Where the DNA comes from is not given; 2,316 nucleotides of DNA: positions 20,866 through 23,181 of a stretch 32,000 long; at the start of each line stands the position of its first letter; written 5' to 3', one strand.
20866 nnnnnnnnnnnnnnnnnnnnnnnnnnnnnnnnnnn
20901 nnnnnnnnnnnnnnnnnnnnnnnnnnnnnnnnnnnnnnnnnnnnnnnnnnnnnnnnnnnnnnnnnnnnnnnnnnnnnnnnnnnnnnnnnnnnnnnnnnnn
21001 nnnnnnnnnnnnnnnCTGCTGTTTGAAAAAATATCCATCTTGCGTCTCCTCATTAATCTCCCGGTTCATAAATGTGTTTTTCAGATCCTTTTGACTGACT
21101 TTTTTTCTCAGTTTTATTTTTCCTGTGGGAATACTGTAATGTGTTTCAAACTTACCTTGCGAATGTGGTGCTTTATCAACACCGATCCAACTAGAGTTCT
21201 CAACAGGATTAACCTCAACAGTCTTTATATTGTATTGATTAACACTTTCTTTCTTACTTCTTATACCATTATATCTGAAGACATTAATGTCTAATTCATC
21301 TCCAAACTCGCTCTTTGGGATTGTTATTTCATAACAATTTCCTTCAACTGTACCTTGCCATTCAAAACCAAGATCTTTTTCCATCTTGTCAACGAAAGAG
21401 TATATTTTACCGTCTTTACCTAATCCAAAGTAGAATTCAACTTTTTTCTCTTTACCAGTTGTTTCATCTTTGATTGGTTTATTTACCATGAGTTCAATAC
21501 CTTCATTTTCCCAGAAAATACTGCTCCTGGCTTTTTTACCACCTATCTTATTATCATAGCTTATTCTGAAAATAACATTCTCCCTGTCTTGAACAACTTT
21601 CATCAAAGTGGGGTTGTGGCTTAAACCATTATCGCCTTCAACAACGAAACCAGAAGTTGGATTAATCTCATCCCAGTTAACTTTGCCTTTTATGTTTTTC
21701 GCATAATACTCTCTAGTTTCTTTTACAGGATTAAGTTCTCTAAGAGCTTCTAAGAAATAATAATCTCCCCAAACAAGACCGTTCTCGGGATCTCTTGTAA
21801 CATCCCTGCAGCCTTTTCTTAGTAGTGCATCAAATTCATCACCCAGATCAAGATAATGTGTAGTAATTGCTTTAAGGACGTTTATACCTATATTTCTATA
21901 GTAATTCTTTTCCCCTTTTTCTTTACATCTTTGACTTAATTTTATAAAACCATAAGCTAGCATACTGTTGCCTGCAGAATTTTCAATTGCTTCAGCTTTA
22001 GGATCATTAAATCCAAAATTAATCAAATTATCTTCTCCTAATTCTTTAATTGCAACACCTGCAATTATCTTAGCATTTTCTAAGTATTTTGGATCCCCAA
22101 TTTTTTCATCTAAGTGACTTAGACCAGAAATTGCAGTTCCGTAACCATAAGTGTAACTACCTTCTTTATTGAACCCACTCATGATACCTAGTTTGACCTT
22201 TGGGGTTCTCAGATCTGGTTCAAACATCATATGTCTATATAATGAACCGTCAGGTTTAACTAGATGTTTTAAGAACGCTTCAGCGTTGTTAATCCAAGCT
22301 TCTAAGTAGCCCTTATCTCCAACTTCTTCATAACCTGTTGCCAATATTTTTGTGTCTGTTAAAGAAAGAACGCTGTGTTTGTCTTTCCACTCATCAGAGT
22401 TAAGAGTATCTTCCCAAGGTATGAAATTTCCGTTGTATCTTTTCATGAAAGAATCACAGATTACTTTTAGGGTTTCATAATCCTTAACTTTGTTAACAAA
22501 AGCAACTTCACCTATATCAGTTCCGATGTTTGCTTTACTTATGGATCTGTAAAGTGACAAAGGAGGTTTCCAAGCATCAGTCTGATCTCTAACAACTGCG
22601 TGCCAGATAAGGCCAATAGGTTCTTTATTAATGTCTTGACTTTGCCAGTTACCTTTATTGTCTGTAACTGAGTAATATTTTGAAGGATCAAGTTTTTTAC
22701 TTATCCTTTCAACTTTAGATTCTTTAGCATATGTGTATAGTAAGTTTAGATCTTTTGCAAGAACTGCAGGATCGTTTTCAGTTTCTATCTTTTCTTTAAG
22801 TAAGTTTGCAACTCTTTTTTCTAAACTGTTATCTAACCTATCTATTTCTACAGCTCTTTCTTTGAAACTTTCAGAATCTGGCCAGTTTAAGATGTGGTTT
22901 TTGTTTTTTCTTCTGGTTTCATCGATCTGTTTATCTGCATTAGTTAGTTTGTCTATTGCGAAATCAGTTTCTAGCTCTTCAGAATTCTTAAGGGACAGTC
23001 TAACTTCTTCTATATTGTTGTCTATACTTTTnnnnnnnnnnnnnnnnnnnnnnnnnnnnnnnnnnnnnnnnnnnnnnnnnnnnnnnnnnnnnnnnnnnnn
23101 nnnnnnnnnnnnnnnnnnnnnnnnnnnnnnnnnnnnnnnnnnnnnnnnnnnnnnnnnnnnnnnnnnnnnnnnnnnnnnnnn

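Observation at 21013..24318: Hanks kinase fused through one TM helix to a glycoside-hydrolase-family-88-like ectodomain and a CBM9-like domain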

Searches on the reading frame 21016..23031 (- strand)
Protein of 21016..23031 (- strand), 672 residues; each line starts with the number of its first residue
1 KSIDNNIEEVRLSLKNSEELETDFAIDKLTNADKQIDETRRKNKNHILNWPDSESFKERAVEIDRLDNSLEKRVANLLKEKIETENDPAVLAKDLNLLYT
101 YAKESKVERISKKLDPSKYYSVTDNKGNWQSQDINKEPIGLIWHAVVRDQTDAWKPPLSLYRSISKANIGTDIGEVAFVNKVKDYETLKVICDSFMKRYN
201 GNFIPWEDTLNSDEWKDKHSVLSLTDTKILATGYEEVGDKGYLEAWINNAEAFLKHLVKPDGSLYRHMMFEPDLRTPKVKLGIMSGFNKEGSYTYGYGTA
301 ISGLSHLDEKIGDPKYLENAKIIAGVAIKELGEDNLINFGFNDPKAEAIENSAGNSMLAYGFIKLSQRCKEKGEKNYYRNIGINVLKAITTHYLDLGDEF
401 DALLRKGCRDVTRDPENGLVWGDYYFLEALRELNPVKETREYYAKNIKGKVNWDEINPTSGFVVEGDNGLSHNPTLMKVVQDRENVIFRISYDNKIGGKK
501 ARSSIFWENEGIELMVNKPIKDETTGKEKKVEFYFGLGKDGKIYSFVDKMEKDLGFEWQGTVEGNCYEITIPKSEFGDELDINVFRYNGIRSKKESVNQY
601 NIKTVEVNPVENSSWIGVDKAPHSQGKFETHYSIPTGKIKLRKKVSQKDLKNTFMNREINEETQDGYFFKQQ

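Call 5: search_protein_families(library=pfam, proteins=[window:21016-22758:-], max_evalue=10)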
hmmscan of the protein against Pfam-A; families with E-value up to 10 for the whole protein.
window:21016-22758:- (581 aa): 1 family
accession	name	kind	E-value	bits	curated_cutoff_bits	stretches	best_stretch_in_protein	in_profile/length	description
PF11084.13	DUF2621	-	0.019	15.4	27.7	1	51-100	56-106/139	Protein of unknown function (DUF2621)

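Call 6: search_solved_structures(query=window:21016-22758:-, max_evalue=10, show_alignments=3)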
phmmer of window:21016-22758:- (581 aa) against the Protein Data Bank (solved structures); distinct sequences matched with E-value up to 10: 8.
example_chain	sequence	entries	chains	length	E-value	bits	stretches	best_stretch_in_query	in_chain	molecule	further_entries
2ahf_A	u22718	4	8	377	6.9e-13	51.4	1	135-343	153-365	unsaturated glucuronyl hydrolase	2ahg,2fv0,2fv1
1vd5_A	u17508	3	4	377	7.3e-13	51.4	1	135-343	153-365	unsaturated glucuronyl hydrolase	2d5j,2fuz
3ani_A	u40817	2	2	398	6.4e-10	41.6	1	91-340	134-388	Putative uncharacterized protein gbs1889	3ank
3vxd_A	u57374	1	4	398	7.9e-10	41.3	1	91-340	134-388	Putative uncharacterized protein gbs1889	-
2zzr_A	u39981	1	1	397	8.1e-10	41.3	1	91-340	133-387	Unsaturated glucuronyl hydrolase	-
3anj_A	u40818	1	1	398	8.1e-10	41.3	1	91-340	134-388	Putative uncharacterized protein gbs1889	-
3wux_A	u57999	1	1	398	1.3e-09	40.6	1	91-340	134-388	Unsaturated chondroitin disaccharide hydrolase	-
3jbg_7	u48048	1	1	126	0.97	11.3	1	340-411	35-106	nanobody VHH PVSS21E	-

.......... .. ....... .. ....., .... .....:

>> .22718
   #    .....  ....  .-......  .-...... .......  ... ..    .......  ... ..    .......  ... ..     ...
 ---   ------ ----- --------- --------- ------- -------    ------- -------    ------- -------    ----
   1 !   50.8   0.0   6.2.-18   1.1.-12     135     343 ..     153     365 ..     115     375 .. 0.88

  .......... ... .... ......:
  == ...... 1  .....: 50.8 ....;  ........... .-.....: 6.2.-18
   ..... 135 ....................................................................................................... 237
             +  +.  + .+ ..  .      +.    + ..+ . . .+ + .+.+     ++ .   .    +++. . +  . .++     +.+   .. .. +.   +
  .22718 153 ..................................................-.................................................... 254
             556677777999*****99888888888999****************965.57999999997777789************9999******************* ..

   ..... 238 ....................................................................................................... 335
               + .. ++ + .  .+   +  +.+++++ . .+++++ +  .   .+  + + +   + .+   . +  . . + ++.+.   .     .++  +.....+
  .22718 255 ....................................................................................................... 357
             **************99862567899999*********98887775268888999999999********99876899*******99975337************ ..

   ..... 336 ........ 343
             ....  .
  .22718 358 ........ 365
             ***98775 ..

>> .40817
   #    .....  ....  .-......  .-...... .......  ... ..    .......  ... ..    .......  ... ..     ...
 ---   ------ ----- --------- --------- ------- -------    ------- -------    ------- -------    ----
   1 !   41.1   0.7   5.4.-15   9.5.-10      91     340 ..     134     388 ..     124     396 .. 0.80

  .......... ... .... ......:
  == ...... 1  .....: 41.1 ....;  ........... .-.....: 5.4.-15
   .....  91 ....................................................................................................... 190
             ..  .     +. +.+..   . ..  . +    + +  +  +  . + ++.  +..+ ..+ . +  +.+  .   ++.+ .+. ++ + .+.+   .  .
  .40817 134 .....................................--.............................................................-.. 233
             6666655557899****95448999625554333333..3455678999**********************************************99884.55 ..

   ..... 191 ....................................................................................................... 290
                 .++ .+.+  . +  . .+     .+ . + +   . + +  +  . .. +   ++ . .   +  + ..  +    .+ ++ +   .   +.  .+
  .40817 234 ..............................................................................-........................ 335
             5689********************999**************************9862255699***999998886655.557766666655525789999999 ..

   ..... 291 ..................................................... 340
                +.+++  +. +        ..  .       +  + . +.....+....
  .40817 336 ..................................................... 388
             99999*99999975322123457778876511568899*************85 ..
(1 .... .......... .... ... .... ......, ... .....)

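Call 7: find_homologous_proteins(query=window:21016-23031:-, max_evalue=0.001)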
Query window:21016-23031:- (672 aa): 7 proteins with E <= 0.001 among 8000 candidates.
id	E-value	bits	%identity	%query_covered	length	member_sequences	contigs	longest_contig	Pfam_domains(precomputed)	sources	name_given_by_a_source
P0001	0.0e+0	1530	100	100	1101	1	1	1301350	PF07714.24,PF00069.32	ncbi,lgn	-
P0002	1.1e-9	56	23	39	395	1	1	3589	PF07470.20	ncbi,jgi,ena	-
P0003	6.9e-9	53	27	46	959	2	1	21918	-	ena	-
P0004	5.7e-7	47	28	28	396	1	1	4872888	PF07470.20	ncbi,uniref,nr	ncbi:glucuronyl hydrolase [Chryseobacterium sp. T16E-39]|uniref:glycoside hydrolase family 88 protei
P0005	1.2e-6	46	25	35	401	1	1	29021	PF07470.20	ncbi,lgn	ncbi:MAG: glycoside hydrolase family 88 protein [Bacteroidota bacterium]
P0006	4.5e-5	40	25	27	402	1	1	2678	PF07470.20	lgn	-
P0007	1.7e-4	39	22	36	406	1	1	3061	PF07470.20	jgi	jgi:unsaturated chondroitin disaccharide hydrolase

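Call 9: find_encoding_contigs(protein=P0001, flank=10000, max_places=4)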
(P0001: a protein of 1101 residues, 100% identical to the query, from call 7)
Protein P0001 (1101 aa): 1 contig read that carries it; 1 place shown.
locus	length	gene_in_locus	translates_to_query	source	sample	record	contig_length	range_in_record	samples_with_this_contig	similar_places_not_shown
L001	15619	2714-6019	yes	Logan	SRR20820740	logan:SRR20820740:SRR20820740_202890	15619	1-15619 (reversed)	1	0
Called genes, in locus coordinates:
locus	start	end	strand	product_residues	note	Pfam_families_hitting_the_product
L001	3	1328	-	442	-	?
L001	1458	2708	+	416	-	PF00211:Guanylate_cyc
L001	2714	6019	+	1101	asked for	PF00069:Pkinase, PF07714:PK_Tyr_Ser-Thr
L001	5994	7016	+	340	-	PF13487:HD_5, PF01966:HD (weak)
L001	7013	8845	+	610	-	-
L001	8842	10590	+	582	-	-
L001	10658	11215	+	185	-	-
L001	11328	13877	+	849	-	PF01650:Peptidase_C13 (faint), PF13750:Big_3_3 (faint), PF13205:Big_5 (faint), PF19077:Big_13 (faint), PF13585:CHU_C (faint), PF18962:Por_Secre_tail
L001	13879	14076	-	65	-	PF01194:RNA_pol_N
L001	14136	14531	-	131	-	PF00380:Ribosomal_S9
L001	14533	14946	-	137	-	PF00572:Ribosomal_L13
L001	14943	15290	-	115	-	PF00828:Ribosomal_L27A (weak), PF17135:Ribosomal_L18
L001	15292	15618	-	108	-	?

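Call 10: find_encoding_contigs(protein=P0003, flank=10000, max_places=4)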
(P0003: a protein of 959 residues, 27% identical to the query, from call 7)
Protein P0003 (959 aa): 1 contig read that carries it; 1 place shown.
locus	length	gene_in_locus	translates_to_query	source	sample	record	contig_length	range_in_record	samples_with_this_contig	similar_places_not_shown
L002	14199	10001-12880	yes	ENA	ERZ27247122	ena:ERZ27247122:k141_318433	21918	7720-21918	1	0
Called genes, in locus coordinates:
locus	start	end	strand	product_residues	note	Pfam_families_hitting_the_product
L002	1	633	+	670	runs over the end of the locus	PF14508:GH97_N, PF10566:Glyco_hydro_97, PF14509:GH97_C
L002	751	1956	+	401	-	PF00165:HTH_AraC (faint), PF13377:Peripla_BP_3, PF12833:HTH_18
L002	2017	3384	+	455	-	PF03611:EIIC-GAT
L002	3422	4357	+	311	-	PF00149:Metallophos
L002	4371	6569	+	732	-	PF16153:DUF4861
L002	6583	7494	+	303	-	PF04962:KduI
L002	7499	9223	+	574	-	PF16889:Hepar_II_III_N, PF07940:Hepar_II_III_C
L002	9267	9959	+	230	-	PF01370:Epimerase (faint), PF08659:KR (faint), PF00106:adh_short, PF13561:adh_short_C2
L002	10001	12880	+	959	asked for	-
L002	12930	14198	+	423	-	?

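Call 14: find_homologous_proteins(query=A1, max_evalue=0.00001)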
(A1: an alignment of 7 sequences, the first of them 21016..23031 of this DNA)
Query A1 (7 sequences) (672 aa, profile of the alignment): 11 proteins with E <= 0.00001 among 8000 candidates.
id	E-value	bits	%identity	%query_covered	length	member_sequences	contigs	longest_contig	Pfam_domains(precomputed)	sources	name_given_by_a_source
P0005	5.8e-168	577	25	35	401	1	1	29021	PF07470.20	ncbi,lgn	ncbi:MAG: glycoside hydrolase family 88 protein [Bacteroidota bacterium]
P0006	3.1e-163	561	25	27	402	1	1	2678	PF07470.20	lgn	-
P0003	4.6e-157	541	27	46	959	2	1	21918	-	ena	-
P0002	3.2e-148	512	23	39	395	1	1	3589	PF07470.20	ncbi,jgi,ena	-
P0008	1.9e-137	476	26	29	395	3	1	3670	PF07470.20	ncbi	-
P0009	2.2e-136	473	22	36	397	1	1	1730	PF07470.20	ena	-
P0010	4.6e-132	459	22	43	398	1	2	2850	PF07470.20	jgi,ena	jgi:hypothetical protein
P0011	1.5e-131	457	26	28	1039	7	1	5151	PF07470.20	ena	-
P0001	3.4e-116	406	100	100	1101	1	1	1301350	PF07714.24,PF00069.32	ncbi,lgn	-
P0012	3.8e-93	331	23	31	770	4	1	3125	PF07470.20,PF16640.12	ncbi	-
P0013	5.4e-90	320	24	50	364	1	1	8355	PF07470.20,PF06662.20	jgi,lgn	-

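Call 28: predict_structure(alignment_id=A2)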
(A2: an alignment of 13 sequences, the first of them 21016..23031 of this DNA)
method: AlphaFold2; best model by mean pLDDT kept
length: 672 residues; sequences in the alignment: 13
mean_pLDDT: 57.0   pTM: 0.59
mean pLDDT of the five models: 57.0, 56.1, 55.8, 55.6, 52.8
residues with pLDDT >= 90: 50; 70-90: 167; 50-70: 170; < 50: 285
segments of 3 or more residues with pLDDT < 50: 1-4, 13-20, 44-48, 136-151, 167-169, 207-216, 274-276, 436-647, 654-658, 664-672
pLDDT, mean of each block of 10 residues (from residue 1): 49 48 53 56 51 57 62 73 76 72 70 70 84 55 44 53 52 53 67 71 47 50 69 82 85 83 74 53 64 77 89 92 93 82 63 89 92 90 93 80 80 71 81 55 40 37 31 32 34 32 30 34 38 37 39 34 25 30 22 23 23 28 28 35 46 49 46 35
secondary structure, 60 per line:
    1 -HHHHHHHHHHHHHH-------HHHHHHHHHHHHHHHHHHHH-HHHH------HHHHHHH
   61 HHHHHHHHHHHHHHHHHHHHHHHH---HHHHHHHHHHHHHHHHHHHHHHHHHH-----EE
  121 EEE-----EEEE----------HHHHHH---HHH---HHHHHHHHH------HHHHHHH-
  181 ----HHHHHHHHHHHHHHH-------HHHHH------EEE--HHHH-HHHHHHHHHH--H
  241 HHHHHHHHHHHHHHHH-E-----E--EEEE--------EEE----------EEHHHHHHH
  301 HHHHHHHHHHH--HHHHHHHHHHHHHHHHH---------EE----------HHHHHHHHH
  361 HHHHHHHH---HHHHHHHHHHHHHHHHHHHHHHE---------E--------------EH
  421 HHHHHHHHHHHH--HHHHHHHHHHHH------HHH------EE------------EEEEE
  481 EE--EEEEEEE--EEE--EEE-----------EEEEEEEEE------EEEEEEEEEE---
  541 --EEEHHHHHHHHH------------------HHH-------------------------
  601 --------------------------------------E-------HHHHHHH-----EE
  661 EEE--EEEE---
elements in order (helices of 4 or more, strands of 3 or more residues): H2-15 H23-42 H44-47 H54-84 H88-113 E119-123 E129-132 H143-148 H158-166 H173-179 H185-199 H207-211 E218-220 H223-226 H228-237 H240-256 E267-270 E279-281 H294-311 H314-330 H352-368 H372-393 H420-432 H435-446 E476-482 E485-491 E494-496 E499-501 E513-521 E528-537 E543-545 H546-554 H647-653 E659-663 E666-669

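Call 31: fold_search(model_id=the predicted structure, library=pdb)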
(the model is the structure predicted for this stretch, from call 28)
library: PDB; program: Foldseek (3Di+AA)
matches with E <= 10: 863; with E <= 0.001: 101
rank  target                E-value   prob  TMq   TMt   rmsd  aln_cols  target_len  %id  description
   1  2fv0_A                5.3e-16  1.00  0.44  0.75   3.5       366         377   20  UGL_D88N/dGlcA-Glc-Rha-Glc (released 2006-05-30)
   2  1vd5                  7.4e-16  1.00  0.44  0.76   3.5       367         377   20  Crystal Structure of Unsaturated Glucuronyl Hydrolase, Responsible for the Degradation of Glycosaminoglycan, from Bacill (released 2004-07-13)
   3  3wiw                  1.4e-14  1.00  0.44  0.77   4.3       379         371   16  Crystal structure of unsaturated glucuronyl hydrolase specific for heparin (released 2014-01-08)
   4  2zzr                  2.2e-12  1.00  0.44  0.72   4.0       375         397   20  Crystal structure of unsaturated glucuronyl hydrolase from Streptcoccus agalactiae (released 2009-04-14)
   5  3anj                  4.5e-12  1.00  0.40  0.67   4.8       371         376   20  Crystal structure of unsaturated glucuronyl hydrolase from Streptcoccus agalactiae (released 2010-10-06)
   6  3wux                  5.5e-12  1.00  0.37  0.62   8.2       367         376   18  Crystal structure of unsaturated glucuronyl hydrolase mutant D115N/K370S from Streptococcus agalactiae (released 2014-05-28)
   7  3ani                  6.7e-12  1.00  0.41  0.70   5.1       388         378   18  Crystal structure of unsaturated glucuronyl hydrolase mutant D175N from Streptcoccus agalactiae (released 2010-10-06)
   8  3ank_A                8.5e-12  1.00  0.42  0.71   5.0       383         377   18  Crystal structure of unsaturated glucuronyl hydrolase mutant D175N from Streptcoccus agalactiae complexed with dGlcA-G (released 2010-10-06)
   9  3vxd_C                4.4e-10  1.00  0.39  0.70   4.2       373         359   17  Crystal structure of unsaturated glucuronyl hydrolase mutant D115N from Streptcoccus agalactiae (released 2012-10-03)
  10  3vxd_A                7.1e-10  1.00  0.39  0.69   4.5       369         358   18  Crystal structure of unsaturated glucuronyl hydrolase mutant D115N from Streptcoccus agalactiae (released 2012-10-03)
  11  3vxd_D                1.2e-09  1.00  0.38  0.69   4.4       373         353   18  Crystal structure of unsaturated glucuronyl hydrolase mutant D115N from Streptcoccus agalactiae (released 2012-10-03)
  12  3k7x                  6.0e-08  1.00  0.27  0.46  10.5       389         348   15  Crystal structure of the Lin0763 protein from Listeria innocua. Northeast Structural Genomics Consortium Target LkR23. (released 2009-10-27)
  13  6shd_A                8.4e-08  1.00  0.31  0.57   8.4       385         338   14  Structure of the GH76A alpha-1,6-mannanase from Salegentibacter sp. HEL1_6 (released 2020-08-26)
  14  6y8f_A                1.0e-07  1.00  0.36  0.66   5.4       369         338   13  An inactive (D136N and D137N) variant of alpha-1,6-mannanase, GH76A of Salegentibacter sp. HEL1_6 in complex with alph (released 2021-03-31)
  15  6shm_A                1.1e-07  1.00  0.30  0.54   9.1       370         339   13  An inactive (D136A and D137A) variant of alpha-1,6-mannanase, GH76A of Salegentibacter sp. HEL1_6 in complex with alph (released 2020-09-09)
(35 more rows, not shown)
